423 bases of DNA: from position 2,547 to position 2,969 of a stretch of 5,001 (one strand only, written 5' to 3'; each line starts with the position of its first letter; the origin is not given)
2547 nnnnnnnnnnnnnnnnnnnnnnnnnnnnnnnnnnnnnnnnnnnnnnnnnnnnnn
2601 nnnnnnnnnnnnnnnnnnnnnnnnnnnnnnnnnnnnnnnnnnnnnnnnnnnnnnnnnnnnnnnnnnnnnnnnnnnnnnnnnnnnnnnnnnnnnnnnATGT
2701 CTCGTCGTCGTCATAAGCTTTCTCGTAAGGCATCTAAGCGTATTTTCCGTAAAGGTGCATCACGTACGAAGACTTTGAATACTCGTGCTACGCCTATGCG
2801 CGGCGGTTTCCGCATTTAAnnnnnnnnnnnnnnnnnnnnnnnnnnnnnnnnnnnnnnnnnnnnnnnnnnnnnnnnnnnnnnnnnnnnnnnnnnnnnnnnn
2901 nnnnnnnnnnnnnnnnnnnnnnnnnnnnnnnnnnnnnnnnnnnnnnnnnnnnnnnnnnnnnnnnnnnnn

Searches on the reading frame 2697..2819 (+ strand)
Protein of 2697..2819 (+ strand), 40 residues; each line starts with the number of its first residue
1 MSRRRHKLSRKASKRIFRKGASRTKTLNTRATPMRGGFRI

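Call 5: search_protein_families(library=pfam, proteins=[window:2697-2819:+], max_evalue=0.1)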
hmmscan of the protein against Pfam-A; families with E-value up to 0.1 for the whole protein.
window:2697-2819:+ (40 aa): 0 families

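Call 27: search_protein_families(library=phrogs, proteins=[window:2697-2819:+], max_evalue=1)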
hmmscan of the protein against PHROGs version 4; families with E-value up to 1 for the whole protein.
window:2697-2819:+ (40 aa): 2 families
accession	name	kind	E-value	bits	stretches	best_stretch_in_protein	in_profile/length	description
phrog_10695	-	unknown function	1.6e-12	48.3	1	3-39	2-38/39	-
phrog_31934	-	unknown function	0.37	12.1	1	4-23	4-23/70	-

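Call 53: search_dna_similar(query=window:2697-2816:+, collection=phages, mode=protein, max_evalue=0.01, max_rows=60, rows=spread)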
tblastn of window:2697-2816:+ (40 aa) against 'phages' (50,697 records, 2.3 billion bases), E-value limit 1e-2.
Records with a match: 146; places in all: 146; records where one place covers at least 80% of the query: 137.
Best place of each record, by identity: >=99% 3; 95-99% 2; 90-95% 1; 80-90% 1; 60-80% 28; <60% 111.
By first word of the organism name: Microviridae 75; bajarodmic 13; Dulem 12; Gokushovirus 10; Blackfly 8; Gokushovirinae 6; Capybara 3; Chicken 2; Microvirus 2; Peromfec 2; and 9 more.
By host as written in the record: - 56; Ciona robusta 26; Peromyscus fraterculus 11; Austrosimulium ungulatum 8; Homo sapiens 7; Varecia variegata 6; porcine 4; monkey 3; and 17 more.
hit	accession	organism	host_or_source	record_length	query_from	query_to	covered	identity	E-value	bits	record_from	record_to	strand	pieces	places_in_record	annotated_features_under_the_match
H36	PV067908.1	Gokushovirinae sp.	Homo sapiens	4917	1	40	100%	100.0%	2e-17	77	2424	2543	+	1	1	none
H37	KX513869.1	Human gut gokushovirus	Homo sapiens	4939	1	40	100%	100.0%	3e-17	77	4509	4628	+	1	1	none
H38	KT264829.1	Gokushovirus WZ-2015a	Homo sapiens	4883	3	40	95%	94.7%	3e-15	72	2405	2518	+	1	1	none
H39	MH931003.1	Termite gut associated microvirus 1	Coptotermes formosanus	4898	1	40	100%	62.5%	1e-8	52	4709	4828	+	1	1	none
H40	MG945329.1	Microviridae sp.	pig feces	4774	5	40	90%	66.7%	4e-8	51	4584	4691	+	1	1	none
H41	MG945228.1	Microviridae sp.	pig feces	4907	4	40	93%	64.9%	2e-6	46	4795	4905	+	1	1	none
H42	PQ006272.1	bajarodmic virus 174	Peromyscus fraterculus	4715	4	40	93%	64.9%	1e-5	44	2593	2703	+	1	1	none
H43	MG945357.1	Microviridae sp.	pig feces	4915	1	40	100%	58.5%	3e-4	40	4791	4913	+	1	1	none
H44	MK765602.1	Tortoise microvirus 50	Gopherus morafkai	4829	5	40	90%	63.9%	8e-6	45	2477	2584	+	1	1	none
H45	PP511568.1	Dulem virus 141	Varecia variegata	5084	1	40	100%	57.5%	1e-5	44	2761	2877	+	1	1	hypothetical protein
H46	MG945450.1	Microviridae sp.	yak feces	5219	3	40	95%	60.5%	2e-7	49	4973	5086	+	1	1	similar to VP5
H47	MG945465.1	Microviridae sp.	dog feces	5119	3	40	95%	60.5%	1e-5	44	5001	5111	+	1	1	none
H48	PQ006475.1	bajarodmic virus 363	Peromyscus fraterculus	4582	3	40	95%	60.5%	5e-4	40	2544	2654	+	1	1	none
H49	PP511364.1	Dulem virus 118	Eulemur coronatus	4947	1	40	100%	55.0%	3e-5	43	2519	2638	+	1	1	hypothetical protein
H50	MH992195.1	Apis mellifera associated microvirus 28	Apis mellifera linguistica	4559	5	40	90%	61.1%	3e-5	43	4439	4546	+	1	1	none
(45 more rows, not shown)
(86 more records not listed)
